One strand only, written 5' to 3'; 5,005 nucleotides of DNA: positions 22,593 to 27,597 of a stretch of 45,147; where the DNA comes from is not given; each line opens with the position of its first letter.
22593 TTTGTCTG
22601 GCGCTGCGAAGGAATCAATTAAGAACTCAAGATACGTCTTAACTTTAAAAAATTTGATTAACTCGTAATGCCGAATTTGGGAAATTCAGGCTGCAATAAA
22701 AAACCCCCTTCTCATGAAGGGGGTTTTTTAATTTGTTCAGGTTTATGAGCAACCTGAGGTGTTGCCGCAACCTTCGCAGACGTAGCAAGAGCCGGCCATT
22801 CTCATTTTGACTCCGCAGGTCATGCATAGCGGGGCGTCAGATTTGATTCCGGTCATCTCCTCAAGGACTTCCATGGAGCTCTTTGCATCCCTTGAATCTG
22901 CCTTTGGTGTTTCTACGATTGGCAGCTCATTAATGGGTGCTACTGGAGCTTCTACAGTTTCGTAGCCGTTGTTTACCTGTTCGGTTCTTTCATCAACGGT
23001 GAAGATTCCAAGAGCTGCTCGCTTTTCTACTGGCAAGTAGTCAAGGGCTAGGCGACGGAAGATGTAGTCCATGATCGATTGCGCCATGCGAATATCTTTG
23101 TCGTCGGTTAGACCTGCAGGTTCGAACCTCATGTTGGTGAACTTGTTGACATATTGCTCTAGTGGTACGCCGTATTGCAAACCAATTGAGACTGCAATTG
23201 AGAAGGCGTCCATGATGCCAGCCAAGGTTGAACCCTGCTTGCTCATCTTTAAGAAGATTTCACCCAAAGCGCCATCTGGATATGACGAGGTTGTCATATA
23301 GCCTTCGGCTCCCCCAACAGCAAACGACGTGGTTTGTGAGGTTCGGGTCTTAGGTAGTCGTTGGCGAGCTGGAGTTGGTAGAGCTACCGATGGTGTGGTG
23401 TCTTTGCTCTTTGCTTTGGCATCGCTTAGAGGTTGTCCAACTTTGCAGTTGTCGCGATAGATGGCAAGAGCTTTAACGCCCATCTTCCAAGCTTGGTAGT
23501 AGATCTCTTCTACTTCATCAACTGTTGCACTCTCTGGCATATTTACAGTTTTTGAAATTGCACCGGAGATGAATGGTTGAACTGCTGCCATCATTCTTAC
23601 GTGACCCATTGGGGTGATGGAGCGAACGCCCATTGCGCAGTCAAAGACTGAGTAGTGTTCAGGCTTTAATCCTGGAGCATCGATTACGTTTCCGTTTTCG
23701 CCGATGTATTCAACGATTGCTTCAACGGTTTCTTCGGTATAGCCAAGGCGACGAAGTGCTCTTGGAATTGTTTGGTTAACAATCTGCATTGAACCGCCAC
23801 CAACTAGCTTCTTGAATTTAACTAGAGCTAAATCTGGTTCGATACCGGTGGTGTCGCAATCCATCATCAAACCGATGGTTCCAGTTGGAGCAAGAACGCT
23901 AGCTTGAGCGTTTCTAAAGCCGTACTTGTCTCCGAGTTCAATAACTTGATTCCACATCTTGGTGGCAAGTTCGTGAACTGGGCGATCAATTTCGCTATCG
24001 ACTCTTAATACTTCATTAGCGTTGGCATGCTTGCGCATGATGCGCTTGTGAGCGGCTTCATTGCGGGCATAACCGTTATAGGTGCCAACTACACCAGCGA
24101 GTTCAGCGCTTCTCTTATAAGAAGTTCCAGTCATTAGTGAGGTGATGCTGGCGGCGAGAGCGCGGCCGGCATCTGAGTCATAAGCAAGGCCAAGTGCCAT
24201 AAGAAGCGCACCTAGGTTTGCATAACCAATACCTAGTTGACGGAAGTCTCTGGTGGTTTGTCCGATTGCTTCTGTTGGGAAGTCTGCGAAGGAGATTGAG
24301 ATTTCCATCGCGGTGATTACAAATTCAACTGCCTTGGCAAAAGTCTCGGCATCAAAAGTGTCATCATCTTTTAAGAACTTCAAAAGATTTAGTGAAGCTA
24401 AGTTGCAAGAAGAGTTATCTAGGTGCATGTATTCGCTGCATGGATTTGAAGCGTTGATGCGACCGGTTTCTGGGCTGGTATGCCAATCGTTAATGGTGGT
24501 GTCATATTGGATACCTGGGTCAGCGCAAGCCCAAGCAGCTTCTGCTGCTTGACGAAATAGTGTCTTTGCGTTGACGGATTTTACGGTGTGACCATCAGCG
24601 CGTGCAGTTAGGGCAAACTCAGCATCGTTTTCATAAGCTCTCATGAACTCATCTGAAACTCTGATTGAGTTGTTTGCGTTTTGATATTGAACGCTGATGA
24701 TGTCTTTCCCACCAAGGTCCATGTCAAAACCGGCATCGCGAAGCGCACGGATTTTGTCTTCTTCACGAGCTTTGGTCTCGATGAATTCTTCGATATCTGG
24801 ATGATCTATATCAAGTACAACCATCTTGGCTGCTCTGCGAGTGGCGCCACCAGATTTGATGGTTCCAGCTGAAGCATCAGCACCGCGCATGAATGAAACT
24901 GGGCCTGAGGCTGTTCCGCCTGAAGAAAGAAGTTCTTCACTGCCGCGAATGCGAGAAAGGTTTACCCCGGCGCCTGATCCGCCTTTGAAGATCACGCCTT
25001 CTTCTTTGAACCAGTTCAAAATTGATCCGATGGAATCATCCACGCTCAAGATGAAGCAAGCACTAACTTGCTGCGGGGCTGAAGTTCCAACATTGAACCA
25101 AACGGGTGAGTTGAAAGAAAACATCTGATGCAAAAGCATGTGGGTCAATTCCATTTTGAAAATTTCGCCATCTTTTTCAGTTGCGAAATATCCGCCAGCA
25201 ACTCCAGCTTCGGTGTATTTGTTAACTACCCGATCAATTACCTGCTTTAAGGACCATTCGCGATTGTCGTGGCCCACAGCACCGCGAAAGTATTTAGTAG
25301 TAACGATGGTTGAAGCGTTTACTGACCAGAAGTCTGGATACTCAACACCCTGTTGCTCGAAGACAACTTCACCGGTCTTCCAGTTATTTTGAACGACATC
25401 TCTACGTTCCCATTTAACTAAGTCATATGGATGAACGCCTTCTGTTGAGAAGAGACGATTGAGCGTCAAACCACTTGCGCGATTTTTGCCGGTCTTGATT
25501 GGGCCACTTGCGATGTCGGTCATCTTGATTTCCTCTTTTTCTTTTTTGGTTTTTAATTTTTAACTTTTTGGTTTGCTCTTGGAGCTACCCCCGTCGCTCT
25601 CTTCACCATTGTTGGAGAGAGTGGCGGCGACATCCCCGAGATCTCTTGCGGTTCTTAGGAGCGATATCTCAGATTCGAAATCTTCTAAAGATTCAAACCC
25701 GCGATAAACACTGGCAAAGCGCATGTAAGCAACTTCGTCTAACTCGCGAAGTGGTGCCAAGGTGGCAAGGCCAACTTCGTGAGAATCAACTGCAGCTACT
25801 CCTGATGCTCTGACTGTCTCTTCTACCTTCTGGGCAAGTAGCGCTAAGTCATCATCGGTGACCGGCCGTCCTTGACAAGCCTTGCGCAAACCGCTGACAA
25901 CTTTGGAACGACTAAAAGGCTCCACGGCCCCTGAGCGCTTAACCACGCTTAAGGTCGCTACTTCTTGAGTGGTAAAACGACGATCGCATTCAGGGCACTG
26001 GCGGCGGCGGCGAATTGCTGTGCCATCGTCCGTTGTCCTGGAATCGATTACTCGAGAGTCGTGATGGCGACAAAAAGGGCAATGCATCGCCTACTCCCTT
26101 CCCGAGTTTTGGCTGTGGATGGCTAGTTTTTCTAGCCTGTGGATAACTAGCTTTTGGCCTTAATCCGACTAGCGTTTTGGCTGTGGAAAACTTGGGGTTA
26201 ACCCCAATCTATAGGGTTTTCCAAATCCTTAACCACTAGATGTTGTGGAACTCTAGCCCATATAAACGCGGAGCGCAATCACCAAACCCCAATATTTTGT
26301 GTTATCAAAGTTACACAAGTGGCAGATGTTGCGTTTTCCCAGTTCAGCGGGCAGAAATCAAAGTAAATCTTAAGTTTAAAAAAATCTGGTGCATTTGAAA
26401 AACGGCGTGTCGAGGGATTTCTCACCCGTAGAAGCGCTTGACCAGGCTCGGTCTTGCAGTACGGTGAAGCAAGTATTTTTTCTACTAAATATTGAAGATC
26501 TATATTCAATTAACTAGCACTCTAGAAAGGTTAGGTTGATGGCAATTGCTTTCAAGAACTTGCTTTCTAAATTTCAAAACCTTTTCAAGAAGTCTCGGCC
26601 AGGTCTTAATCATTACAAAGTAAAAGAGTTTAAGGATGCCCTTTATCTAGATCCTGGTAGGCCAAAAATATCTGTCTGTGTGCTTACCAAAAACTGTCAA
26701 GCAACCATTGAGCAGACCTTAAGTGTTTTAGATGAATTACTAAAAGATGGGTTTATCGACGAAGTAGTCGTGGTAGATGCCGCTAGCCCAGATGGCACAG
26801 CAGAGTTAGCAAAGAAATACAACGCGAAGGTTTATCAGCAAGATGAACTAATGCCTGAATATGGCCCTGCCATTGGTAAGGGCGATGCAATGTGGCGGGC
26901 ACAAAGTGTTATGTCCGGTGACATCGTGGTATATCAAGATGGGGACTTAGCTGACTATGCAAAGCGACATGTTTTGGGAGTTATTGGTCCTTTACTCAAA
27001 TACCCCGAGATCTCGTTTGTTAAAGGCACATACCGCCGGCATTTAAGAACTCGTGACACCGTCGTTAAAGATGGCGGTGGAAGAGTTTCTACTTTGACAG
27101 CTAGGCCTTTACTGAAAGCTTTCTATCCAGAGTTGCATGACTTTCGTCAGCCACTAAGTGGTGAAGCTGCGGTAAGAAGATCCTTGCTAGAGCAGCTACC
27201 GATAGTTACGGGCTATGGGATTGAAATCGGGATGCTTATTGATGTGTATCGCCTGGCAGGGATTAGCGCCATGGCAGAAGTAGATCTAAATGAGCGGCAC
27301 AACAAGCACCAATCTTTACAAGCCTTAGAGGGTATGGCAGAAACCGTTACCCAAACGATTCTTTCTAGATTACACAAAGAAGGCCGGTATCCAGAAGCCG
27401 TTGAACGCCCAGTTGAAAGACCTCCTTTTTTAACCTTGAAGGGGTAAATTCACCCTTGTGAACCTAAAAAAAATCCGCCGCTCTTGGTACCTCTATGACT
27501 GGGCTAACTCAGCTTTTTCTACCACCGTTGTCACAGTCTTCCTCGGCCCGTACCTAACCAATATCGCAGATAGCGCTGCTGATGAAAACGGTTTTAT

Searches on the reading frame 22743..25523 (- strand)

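Call 55: search_protein_families(library=pfam, proteins=[window:22743-25523:-], max_evalue=0.00001)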
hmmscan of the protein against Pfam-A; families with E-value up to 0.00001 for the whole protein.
window:22743-25523:- (926 aa): 3 families
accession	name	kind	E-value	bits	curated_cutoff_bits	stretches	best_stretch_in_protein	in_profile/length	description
PF02867.20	Ribonuc_red_lgC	-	1.8e-145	486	23.9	1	154-689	1-523/523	Ribonucleotide reductase, barrel domain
PF08471.15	Ribonuc_red_2_N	-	7.6e-18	65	27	1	50-133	1-103/103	Class II vitamin B12-dependent ribonucleotide reductase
PF12637.14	TSCPD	-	6.6e-12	46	22.8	1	739-827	14-86/88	TSCPD domain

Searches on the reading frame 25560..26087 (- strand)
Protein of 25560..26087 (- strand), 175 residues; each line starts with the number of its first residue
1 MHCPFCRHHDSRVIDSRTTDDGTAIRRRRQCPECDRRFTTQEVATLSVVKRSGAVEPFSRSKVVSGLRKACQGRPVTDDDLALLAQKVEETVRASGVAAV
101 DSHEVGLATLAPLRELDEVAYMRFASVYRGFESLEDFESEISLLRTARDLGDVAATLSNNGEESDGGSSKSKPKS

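Call 55: search_protein_families(library=pfam, proteins=[window:25560-26087:-], max_evalue=0.00001)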
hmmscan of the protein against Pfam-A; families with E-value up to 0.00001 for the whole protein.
window:25560-26087:- (175 aa): 2 families
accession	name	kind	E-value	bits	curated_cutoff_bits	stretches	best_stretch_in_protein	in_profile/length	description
PF22811.2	Zn_ribbon_NrdR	-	2.4e-20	72.6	27.2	1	1-42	1-42/42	Transcriptional repressor NrdR-like, N-terminal domain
PF03477.21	ATP-cone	-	3.3e-18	66.4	25.8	1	47-132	2-86/88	ATP cone domain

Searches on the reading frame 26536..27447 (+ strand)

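Call 55: search_protein_families(library=pfam, proteins=[window:26536-27447:+], max_evalue=0.00001)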
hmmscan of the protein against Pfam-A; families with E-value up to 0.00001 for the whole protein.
window:26536-27447:+ (303 aa): 1 family
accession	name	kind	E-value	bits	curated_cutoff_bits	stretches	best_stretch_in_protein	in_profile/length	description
PF00535.33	Glycos_transf_2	-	9.2e-10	39.1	23.3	1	46-158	1-108/168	Glycosyl transferase family 2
